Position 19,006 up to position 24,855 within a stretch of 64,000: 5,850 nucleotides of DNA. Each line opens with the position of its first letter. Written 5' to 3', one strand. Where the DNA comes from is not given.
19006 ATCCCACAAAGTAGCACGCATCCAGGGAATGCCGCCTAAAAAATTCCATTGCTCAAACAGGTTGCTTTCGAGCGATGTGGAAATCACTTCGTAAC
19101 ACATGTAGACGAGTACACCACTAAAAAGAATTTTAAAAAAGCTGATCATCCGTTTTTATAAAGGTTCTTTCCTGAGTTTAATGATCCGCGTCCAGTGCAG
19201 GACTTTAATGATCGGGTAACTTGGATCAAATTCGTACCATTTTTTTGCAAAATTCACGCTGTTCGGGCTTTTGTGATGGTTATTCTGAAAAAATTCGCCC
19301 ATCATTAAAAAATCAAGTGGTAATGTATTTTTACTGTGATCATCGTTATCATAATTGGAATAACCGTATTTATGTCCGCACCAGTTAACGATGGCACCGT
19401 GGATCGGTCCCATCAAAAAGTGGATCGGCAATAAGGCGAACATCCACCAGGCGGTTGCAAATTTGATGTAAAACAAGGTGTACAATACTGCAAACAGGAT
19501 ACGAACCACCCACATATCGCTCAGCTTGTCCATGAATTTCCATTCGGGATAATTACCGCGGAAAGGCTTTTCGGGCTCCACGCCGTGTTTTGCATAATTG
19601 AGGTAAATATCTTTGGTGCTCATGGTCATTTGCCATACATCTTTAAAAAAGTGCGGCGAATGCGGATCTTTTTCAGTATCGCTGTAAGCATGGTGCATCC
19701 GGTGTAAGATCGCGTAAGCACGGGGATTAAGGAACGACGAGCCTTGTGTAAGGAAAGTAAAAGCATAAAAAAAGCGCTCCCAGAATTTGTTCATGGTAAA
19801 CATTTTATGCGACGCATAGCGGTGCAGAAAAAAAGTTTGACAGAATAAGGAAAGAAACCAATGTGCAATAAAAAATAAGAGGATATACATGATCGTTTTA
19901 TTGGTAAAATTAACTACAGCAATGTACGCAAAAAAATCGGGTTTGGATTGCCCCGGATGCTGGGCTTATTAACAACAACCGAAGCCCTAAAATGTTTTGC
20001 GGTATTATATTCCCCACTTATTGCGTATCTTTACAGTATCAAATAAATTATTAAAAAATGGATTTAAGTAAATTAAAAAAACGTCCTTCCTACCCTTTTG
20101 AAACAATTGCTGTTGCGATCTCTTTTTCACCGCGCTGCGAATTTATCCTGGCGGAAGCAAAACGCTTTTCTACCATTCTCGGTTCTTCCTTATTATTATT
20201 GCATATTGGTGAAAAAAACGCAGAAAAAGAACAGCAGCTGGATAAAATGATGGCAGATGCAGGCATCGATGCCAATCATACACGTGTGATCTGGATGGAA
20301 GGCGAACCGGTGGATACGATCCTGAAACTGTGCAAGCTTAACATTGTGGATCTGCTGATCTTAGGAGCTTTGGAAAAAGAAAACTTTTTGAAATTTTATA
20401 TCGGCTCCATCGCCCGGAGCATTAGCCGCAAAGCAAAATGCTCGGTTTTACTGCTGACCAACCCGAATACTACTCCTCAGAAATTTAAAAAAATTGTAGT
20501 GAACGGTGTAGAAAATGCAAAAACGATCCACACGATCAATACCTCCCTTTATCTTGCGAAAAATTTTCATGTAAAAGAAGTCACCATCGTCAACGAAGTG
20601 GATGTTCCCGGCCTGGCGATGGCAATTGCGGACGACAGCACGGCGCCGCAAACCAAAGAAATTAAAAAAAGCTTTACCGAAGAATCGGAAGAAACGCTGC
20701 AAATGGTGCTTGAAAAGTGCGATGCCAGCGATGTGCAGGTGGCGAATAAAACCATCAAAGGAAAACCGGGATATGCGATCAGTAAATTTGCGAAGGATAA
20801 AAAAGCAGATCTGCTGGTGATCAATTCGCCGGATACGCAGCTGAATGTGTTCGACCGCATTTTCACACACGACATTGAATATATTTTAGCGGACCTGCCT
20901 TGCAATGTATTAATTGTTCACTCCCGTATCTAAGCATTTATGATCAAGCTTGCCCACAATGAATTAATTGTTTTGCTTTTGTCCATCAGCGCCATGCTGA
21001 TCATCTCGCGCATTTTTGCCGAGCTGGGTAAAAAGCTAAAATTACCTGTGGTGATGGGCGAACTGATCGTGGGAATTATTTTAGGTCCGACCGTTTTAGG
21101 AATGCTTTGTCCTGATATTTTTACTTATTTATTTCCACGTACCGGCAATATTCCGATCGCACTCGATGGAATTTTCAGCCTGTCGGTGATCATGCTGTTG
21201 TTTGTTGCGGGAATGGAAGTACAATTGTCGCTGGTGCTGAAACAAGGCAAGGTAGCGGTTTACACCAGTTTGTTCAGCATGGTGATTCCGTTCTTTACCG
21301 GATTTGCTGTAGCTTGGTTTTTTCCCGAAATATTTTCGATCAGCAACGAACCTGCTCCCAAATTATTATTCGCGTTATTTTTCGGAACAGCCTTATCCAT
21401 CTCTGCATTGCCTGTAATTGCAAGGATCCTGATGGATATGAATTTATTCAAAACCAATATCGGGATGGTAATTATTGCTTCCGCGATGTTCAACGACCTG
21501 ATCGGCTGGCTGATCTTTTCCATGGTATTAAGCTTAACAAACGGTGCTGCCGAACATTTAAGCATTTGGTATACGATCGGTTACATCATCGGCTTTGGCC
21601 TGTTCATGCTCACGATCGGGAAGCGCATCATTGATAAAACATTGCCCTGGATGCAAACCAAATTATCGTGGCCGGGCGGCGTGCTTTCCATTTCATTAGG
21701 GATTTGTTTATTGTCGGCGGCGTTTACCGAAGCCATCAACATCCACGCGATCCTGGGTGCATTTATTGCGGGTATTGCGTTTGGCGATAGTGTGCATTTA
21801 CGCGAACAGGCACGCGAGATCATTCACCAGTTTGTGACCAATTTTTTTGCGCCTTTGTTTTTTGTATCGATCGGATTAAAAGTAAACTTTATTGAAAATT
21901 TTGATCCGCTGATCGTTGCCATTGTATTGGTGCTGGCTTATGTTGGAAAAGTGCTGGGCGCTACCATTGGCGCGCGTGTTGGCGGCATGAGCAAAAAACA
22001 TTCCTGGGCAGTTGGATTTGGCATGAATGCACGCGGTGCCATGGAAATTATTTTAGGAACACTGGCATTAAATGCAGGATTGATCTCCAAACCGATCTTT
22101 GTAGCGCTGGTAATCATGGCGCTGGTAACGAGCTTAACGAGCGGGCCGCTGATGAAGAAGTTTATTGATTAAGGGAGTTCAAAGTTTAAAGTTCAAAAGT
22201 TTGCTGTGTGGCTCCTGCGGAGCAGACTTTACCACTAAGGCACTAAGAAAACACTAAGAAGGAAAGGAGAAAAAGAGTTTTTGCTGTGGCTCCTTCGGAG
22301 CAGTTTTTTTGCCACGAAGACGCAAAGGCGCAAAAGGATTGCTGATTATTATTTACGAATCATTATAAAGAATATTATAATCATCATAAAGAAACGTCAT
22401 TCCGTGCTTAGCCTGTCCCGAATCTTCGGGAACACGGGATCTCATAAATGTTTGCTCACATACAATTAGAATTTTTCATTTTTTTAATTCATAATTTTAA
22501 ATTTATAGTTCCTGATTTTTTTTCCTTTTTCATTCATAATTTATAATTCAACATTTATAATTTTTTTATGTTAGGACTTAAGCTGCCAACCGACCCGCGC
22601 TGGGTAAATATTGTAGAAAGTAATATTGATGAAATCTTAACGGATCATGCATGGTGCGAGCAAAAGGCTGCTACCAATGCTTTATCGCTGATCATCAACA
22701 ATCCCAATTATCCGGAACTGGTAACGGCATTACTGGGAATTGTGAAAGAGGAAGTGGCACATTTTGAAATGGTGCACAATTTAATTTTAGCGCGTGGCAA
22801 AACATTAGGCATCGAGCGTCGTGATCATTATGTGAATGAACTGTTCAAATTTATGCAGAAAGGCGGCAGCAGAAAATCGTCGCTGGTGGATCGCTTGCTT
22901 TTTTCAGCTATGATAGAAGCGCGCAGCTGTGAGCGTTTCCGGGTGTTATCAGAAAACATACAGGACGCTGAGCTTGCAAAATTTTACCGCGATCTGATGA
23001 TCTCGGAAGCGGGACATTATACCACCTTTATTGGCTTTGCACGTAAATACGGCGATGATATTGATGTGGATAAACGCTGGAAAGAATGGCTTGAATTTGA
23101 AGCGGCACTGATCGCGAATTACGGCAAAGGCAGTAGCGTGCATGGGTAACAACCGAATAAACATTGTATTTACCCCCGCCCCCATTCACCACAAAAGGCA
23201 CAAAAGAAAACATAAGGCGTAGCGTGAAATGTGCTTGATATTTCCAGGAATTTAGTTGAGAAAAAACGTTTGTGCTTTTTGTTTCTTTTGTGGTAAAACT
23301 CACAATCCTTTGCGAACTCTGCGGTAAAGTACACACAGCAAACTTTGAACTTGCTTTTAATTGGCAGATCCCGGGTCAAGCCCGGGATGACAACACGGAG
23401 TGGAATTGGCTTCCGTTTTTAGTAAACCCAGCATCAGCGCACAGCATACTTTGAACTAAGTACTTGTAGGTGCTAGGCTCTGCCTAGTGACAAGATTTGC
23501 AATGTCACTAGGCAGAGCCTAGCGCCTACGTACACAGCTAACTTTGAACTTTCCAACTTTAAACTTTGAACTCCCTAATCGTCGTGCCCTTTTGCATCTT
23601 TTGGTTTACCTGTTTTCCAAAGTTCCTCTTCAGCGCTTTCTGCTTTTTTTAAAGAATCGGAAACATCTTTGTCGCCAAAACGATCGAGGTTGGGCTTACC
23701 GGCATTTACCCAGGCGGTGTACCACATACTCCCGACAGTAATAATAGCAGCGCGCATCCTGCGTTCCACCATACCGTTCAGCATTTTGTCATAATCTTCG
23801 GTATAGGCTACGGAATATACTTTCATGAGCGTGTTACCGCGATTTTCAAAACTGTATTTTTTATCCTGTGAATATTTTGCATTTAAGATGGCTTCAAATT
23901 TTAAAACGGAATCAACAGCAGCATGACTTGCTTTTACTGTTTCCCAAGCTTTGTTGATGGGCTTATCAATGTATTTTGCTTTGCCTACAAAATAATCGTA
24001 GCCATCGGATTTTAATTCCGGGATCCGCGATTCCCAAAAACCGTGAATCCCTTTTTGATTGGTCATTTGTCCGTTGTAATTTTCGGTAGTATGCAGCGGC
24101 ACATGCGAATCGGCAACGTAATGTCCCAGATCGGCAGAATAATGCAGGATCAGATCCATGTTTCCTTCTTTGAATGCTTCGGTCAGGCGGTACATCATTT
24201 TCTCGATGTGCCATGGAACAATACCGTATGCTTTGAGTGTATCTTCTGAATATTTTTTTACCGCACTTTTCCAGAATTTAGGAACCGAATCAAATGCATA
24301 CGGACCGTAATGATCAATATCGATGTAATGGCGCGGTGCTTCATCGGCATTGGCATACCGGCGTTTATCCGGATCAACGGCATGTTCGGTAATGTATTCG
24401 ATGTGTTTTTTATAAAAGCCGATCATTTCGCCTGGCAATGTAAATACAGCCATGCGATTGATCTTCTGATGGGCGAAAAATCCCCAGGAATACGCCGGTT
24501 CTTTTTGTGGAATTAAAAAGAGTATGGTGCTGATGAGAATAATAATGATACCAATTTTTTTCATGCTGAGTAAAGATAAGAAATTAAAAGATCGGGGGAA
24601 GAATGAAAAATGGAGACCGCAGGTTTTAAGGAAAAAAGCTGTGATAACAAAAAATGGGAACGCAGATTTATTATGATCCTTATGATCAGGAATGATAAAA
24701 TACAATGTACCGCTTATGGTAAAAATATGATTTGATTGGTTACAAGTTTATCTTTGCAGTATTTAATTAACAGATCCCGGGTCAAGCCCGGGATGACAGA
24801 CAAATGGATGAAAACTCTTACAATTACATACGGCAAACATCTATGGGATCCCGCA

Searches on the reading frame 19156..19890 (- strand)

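Call 16: search_protein_families(library=pfam, proteins=[window:19156-19890:-])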
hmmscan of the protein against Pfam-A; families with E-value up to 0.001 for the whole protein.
window:19156-19890:- (244 aa): 1 family
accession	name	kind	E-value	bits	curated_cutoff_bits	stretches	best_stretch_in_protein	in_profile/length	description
PF00487.30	FA_desaturase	-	2.9e-18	67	29.7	1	4-228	8-238/253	Fatty acid desaturase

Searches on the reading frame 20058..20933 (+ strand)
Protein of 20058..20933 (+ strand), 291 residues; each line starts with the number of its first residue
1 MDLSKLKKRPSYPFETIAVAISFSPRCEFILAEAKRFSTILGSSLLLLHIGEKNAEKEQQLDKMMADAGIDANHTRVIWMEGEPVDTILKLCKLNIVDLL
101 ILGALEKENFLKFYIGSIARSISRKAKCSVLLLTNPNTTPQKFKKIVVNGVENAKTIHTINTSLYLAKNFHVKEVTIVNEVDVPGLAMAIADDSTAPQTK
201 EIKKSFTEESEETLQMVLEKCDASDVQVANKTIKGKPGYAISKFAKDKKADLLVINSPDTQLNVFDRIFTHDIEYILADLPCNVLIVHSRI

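Call 16: search_protein_families(library=pfam, proteins=[window:20058-20933:+])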
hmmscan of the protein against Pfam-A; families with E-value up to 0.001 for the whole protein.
window:20058-20933:+ (291 aa): 1 family
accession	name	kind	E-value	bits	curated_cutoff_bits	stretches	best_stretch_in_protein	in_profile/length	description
PF00582.32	Usp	-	8e-22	78.8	24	2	53-132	57-139/141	Universal stress protein family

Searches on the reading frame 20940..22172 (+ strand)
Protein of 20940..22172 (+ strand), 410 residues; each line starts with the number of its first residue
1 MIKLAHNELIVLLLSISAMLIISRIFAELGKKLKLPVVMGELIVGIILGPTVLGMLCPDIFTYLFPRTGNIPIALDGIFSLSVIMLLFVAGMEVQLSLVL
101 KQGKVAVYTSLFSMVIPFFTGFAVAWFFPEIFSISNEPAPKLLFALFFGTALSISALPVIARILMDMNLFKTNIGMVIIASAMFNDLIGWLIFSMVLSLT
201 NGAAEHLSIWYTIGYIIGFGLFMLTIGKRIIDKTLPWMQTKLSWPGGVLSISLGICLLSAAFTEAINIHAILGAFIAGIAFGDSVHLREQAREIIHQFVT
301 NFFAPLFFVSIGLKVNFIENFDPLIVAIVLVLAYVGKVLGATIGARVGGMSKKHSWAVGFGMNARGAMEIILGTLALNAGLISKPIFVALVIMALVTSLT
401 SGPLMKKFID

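Call 16: search_protein_families(library=pfam, proteins=[window:20940-22172:+])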
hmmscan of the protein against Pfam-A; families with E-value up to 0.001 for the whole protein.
window:20940-22172:+ (410 aa): 1 family
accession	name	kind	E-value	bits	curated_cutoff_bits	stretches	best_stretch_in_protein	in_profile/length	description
PF00999.27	Na_H_Exchanger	-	1.9e-59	201.8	26.2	1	23-404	7-372/375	Sodium/hydrogen exchanger, transmembrane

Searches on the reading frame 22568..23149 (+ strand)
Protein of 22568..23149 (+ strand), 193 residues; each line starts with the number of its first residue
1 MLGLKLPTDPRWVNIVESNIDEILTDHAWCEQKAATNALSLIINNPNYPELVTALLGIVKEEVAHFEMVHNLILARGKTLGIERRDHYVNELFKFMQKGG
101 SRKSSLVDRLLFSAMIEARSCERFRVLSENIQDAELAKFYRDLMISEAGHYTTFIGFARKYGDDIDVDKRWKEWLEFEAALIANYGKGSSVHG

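Call 16: search_protein_families(library=pfam, proteins=[window:22568-23149:+])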
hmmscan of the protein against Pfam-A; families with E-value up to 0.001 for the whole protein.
window:22568-23149:+ (193 aa): 2 families
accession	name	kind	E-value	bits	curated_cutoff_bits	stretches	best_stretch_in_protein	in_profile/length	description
PF06175.17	MiaE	-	6.6e-42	144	27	1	4-192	10-198/199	tRNA-(MS[2]IO[6]A)-hydroxylase (MiaE)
PF02915.23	Rubrerythrin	-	0.00045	21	22.8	0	110-178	3-73/137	Rubrerythrin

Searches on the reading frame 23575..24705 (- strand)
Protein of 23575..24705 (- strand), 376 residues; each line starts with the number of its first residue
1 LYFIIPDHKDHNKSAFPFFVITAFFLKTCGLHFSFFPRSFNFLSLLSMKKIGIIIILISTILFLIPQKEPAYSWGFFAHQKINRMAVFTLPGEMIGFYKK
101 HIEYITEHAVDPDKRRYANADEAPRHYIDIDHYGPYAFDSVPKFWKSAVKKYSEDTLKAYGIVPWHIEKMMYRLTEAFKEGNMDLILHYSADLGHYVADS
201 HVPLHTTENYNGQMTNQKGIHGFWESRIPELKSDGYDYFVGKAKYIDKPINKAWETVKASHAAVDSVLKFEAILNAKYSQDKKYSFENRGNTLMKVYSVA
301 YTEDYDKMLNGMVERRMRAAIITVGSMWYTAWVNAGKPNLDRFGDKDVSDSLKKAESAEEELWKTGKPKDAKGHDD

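Call 16: search_protein_families(library=pfam, proteins=[window:23575-24705:-])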
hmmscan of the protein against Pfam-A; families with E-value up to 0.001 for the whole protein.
window:23575-24705:- (376 aa): 1 family
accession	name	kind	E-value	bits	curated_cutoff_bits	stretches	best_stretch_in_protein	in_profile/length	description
PF02265.22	S1-P1_nuclease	-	3.5e-06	27.5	29.5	1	102-306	34-231/258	S1/P1 Nuclease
